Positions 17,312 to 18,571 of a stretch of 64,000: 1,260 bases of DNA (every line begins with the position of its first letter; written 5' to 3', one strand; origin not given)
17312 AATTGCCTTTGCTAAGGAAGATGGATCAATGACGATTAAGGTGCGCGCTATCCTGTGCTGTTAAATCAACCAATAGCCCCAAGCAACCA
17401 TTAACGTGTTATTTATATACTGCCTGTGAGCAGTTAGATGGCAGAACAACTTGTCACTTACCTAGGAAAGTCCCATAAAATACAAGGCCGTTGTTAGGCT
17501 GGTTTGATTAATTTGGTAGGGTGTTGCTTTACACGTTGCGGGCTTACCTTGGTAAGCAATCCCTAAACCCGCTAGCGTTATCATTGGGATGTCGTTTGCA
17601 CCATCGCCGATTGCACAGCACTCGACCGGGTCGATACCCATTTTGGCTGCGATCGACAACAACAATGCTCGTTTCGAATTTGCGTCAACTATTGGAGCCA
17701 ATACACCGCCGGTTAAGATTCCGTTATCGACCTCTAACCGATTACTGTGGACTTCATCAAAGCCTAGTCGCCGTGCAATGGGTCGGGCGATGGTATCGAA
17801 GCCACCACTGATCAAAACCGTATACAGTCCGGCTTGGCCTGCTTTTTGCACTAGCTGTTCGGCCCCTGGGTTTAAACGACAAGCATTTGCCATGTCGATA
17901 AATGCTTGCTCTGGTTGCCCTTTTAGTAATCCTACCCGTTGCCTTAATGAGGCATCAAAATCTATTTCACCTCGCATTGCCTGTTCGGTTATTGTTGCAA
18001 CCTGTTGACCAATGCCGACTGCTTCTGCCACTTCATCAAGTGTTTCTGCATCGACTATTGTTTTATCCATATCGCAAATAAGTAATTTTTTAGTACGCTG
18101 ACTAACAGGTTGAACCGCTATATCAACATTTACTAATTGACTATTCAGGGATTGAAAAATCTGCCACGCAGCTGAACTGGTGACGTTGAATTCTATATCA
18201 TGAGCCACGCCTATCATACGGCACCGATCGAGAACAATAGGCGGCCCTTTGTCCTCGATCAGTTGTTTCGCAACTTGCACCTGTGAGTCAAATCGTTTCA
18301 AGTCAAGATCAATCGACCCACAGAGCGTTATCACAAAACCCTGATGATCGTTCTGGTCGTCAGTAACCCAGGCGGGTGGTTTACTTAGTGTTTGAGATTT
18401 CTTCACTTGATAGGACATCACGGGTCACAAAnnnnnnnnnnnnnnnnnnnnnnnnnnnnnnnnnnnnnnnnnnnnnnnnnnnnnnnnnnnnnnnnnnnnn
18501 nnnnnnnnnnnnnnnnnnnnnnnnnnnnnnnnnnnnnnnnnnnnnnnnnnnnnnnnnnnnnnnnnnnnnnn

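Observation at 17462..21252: Compact serC-serA-serB operon built from long-form (type I) SerA and Mtb-type SerC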

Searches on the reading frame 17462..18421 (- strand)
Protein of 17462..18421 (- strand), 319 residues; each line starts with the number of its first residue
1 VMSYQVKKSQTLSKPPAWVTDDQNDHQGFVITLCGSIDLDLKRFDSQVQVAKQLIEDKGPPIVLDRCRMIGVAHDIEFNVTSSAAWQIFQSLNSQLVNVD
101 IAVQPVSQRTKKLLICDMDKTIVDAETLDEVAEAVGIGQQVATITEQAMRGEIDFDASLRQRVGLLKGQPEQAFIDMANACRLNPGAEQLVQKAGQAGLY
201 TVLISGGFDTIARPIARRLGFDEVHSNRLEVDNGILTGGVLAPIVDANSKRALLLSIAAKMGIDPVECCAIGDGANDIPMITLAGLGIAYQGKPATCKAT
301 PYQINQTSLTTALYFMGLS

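Call 3: search_protein_families(library=ncbifam, proteins=[window:17462-18421:-])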
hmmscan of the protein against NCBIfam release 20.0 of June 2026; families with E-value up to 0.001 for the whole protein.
window:17462-18421:- (319 aa): 22 families
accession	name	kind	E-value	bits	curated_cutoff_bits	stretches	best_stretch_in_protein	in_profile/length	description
TIGR00338.1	serB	equivalog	9.7e-65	218.2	144.15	1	107-314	10-217/219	phosphoserine phosphatase SerB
NF008350.0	PRK11133.1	equivalog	2.5e-57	194.5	413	1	100-313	97-312/324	phosphoserine phosphatase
TIGR01488.1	HAD-SF-IB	subfamily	2.2e-28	99.4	45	1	113-283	1-176/177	HAD-IB family phosphatase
TIGR01490.1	HAD-SF-IB-hyp1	subfamily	1.5e-21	77.5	98.3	1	116-285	4-191/202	HAD-IB family hydrolase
TIGR01491.1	HAD-SF-IB-PSPlk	hypoth_equivalog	3.1e-16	59.7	151.9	1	109-293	2-191/201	phosphoserine phosphatase-like hydrolase, archaeal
TIGR00099.1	Cof-subfamily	subfamily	4.4e-11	42.8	137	1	249-299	188-238/256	Cof-type HAD-IIB family hydrolase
NF010109.0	PRK13582.1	equivalog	1.3e-10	41.3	133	1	126-301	15-180/205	bifunctional phosphoserine phosphatase/homoserine phosphotransferase ThrH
NF002245.0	PRK01158.1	equivalog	4.9e-08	32.6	198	1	250-298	158-206/233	phosphoglycolate phosphatase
TIGR01494.1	ATPase_P-type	subfamily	8.1e-07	27.8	62.3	1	268-293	388-413/478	HAD-IC family P-type ATPase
TIGR01487.1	Pglycolate_arch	equivalog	1.3e-06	28.4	122.75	1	248-290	146-188/215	phosphoglycolate phosphatase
NF052360.1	HolPasePseu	equivalog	6.6e-06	25.9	280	1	172-290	78-197/218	histidinol-phosphatase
NF007806.0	PRK10513.1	equivalog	1.1e-05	25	273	1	254-294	201-241/270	sugar-phosphatase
TIGR01525.1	ATPase-IB_hvy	subfamily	4.8e-05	22.4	346.25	0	66-227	278-433/560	heavy metal translocating P-type ATPase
TIGR02137.1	HSK-PSP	equivalog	0.0001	21.9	223.4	1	129-292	18-171/203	bifunctional phosphoserine phosphatase/homoserine phosphotransferase ThrH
NF008213.0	PRK10976.1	equivalog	0.00015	21.4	386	1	244-289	185-230/266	sugar/pyridoxal phosphate phosphatase YigL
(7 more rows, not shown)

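Call 4: search_protein_families(library=pfam, proteins=[window:17462-18421:-])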
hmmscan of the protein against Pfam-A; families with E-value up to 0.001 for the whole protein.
window:17462-18421:- (319 aa): 3 families
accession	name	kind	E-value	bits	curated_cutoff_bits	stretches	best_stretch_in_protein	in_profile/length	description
PF12710.13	HAD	-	2.5e-25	90.4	27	1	115-280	2-187/189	haloacid dehalogenase-like hydrolase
PF00702.32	Hydrolase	-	2.7e-20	74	26.4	1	112-285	2-191/191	haloacid dehalogenase-like hydrolase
PF08282.18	Hydrolase_3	-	1.1e-08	35.5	20.9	1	248-291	186-229/255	haloacid dehalogenase-like hydrolase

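Call 26: search_solved_structures(query=window:17462-18421:-, max_evalue=0.00001)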
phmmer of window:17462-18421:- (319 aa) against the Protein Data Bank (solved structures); distinct sequences matched with E-value up to 0.00001: 20.
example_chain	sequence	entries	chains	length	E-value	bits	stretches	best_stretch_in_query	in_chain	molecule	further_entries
7qpl_A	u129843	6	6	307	1.2e-51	179.2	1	97-317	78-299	O-phosphoserine phosphohydrolase | Phosphoserine phosphatase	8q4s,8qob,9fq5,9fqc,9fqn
5is2_A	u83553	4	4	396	8.9e-45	156.6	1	94-318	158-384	Phosphoserine phosphatase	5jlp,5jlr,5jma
3p96_A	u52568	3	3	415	1.3e-44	156.1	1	94-318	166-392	Phosphoserine phosphatase SerB | Phosphoserine phosphatase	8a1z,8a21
5t41_A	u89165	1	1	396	3.1e-44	154.9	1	94-318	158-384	Phosphoserine phosphatase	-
5it4_A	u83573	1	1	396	4.2e-44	154.4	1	94-318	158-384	Phosphoserine phosphatase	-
5jjb_A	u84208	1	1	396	9e-44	153.4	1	94-318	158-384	Phosphoserine phosphatase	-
5it0_A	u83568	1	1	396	2e-43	152.2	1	94-318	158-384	Phosphoserine phosphatase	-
3n28_A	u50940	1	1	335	2.8e-40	141.9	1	102-296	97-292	Phosphoserine phosphatase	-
4eze_A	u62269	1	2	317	7.7e-40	140.4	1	99-314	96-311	Haloacid dehalogenase-like hydrolase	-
1f5s_A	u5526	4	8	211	6.5e-38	134.1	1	108-302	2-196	PHOSPHOSERINE PHOSPHATASE (PSP) | Phosphoserine Phosphatase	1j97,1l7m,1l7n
1l7o_A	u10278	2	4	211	3.2e-37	131.9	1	108-302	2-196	PHOSPHOSERINE PHOSPHATASE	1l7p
3m1y_A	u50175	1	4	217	2e-27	99.7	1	111-309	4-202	Phosphoserine phosphatase (SerB)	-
6q6j_A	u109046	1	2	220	1.3e-15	60.9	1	115-291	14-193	Phosphoserine phosphatase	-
6hyy_A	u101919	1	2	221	1.3e-15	60.9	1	115-291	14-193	Phosphoserine phosphatase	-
6hyj_A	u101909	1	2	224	1.3e-15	60.9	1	115-291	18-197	Phosphoserine phosphatase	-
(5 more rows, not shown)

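Call 37: find_homologous_proteins(query=window:17462-18421:-, max_evalue=1e-20)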
Query window:17462-18421:- (319 aa): 4507 proteins with E <= 1e-20 among 8000 candidates; the best 120 are listed.
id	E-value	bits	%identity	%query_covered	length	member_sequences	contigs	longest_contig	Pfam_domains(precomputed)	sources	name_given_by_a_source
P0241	2.4e-203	692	99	100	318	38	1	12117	PF00702.33,PF08282.19,PF12710.14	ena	-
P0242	3.9e-184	629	90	100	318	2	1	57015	PF00702.33,PF08282.19,PF12710.14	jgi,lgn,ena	-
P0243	2.1e-175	600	86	100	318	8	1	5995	PF00702.33,PF08282.19,PF12710.14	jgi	jgi:phosphoserine phosphatase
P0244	2.7e-166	570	83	99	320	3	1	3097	PF00702.33,PF08282.19,PF12710.14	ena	-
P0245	1.2e-159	549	80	99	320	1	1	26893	PF00702.33,PF08282.19,PF12710.14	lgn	-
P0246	9.8e-158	542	81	97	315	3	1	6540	PF00702.33,PF08282.19,PF12710.14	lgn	-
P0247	3.3e-157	541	79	100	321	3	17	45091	PF00702.33,PF08282.19,PF12710.14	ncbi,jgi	ncbi:MAG: phosphoserine phosphatase [Gammaproteobacteria bacterium]|jgi:phosphoserine phosphatase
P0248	8.7e-157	539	78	99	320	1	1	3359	PF00702.33,PF08282.19,PF12710.14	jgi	jgi:phosphoserine phosphatase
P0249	9.4e-157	539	79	100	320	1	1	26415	PF00702.33,PF08282.19,PF12710.14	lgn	-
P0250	1.7e-155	535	79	99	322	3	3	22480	PF00702.33,PF08282.19,PF12710.14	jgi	jgi:phosphoserine phosphatase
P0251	6.7e-152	523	77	98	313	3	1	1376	PF00702.33,PF08282.19,PF12710.14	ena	-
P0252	1.8e-151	522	76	99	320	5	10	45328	PF00702.33,PF08282.19,PF12710.14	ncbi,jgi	ncbi:MAG: phosphoserine phosphatase [Polaribacter sp.]|jgi:phosphoserine phosphatase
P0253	2.6e-151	521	77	99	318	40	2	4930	PF00702.33,PF08282.19,PF12710.14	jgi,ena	jgi:phosphoserine phosphatase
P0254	3.3e-151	521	76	98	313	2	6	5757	PF00702.33,PF08282.19,PF12710.14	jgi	jgi:phosphoserine phosphatase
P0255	2.1e-149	515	77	96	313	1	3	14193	PF00702.33,PF08282.19,PF12710.14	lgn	-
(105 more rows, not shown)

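Call 81: predict_structure(alignment_id=A5)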
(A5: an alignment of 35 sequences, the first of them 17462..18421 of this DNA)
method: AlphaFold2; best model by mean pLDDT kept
length: 319 residues; sequences in the alignment: 35
mean_pLDDT: 92.7   pTM: 0.90
mean pLDDT of the five models: 92.7, 91.9, 91.5, 91.3, 77.4
residues with pLDDT >= 90: 270; 70-90: 38; 50-70: 4; < 50: 7
segments of 3 or more residues with pLDDT < 50: 1-7
pLDDT, mean of each block of 10 residues (from residue 1): 43 86 90 93 95 90 87 94 95 94 96 98 92 93 90 90 96 94 97 98 96 97 97 96 93 98 98 96 98 95 96 96
secondary structure, 60 per line:
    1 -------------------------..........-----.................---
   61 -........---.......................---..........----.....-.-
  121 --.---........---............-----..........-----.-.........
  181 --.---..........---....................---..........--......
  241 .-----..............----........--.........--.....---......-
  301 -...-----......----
elements in order: E26-35 H41-57 E62-69 E73-81 H82-95 E99-105 E113-117 H127-134 H138-149 H155-164 H172-180 H187-196 E200-208 H209-219 E223-232 E235-241 H247-260 E268-272 H275-283 E286-290 H294-299 E302-304 H310-315

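Call 83: fold_search(model_id=the predicted structure, library=pdb)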
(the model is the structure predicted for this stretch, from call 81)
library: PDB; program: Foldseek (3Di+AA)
matches with E <= 10: 1832; with E <= 0.001: 321
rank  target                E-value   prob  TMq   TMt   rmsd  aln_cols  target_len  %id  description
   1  7qpl                  8.3e-29  1.00  0.79  0.85   2.9       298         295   36  Crystal structure of phosphoserine phosphatase (SerB) from Brucella melitensis in complex with phosphate and magnesium (released 2023-01-18)
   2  9fq5                  1.1e-28  1.00  0.79  0.83   2.8       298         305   36  Crystal structure of phosphoserine phosphatase (SerB) from Brucella melitensis (released 2025-06-25)
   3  5jlp                  9.0e-27  1.00  0.77  0.63   5.0       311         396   31  Crystal structure of Mycobacterium avium SerB2 in complex with serine at ACT domain (released 2017-05-03)
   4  5it0                  2.1e-26  1.00  0.78  0.64   4.1       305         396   31  Crystal structure of Mycobacterium avium SerB2 mutant D343N/D347N (released 2016-04-27)
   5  4eze_A                3.5e-26  1.00  0.79  0.86   2.9       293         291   28  Crystal structure of had family hydrolase t0658 from Salmonella enterica subsp. enterica serovar Typhi (Target EFI-501 (released 2012-07-25)
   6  5it4                  6.8e-26  1.00  0.78  0.64   5.8       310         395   32  Crystal structure of Mycobacterium avium SerB2 mutant D343N (released 2016-04-27)
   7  3p96                  1.8e-25  1.00  0.77  0.63   3.6       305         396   31  Crystal structure of Phosphoserine phosphatase SerB from Mycobacterium avium, native form (released 2010-11-10)
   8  5is2                  1.8e-25  1.00  0.78  0.64   7.1       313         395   32  Crystal structure of Mycobacterium avium SerB2 at pH 6.6 (released 2016-04-27)
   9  5jjb                  2.0e-25  1.00  0.79  0.64   3.5       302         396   32  Crystal structure of Mycobacterium avium SerB2 mutant D343G (released 2016-05-18)
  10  4eze_B                2.5e-25  1.00  0.78  0.86   3.0       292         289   28  Crystal structure of had family hydrolase t0658 from Salmonella enterica subsp. enterica serovar Typhi (Target EFI-501 (released 2012-07-25)
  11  5t41                  3.4e-25  1.00  0.75  0.61   4.6       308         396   31  Crystal structure of Mycobacterium avium SerB2 mutant S275A/R279A at pH 6.6 with ethylene glycol bound at ACT- I domain (released 2016-11-16)
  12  3n28                  8.4e-23  1.00  0.72  0.71   3.9       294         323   28  Crystal structure of probable phosphoserine phosphatase from vibrio cholerae, unliganded form (released 2010-07-14)
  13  1f5s_B                1.9e-20  1.00  0.60  0.89   2.6       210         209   36  CRYSTAL STRUCTURE OF PHOSPHOSERINE PHOSPHATASE FROM METHANOCOCCUS JANNASCHII (released 2001-06-20)
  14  1f5s_A                1.9e-19  1.00  0.60  0.90   2.3       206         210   37  CRYSTAL STRUCTURE OF PHOSPHOSERINE PHOSPHATASE FROM METHANOCOCCUS JANNASCHII (released 2001-06-20)
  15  1l7o_B                3.9e-19  1.00  0.62  0.93   1.7       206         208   37  CRYSTAL STRUCTURE OF PHOSPHOSERINE PHOSPHATASE IN APO FORM (released 2002-06-19)
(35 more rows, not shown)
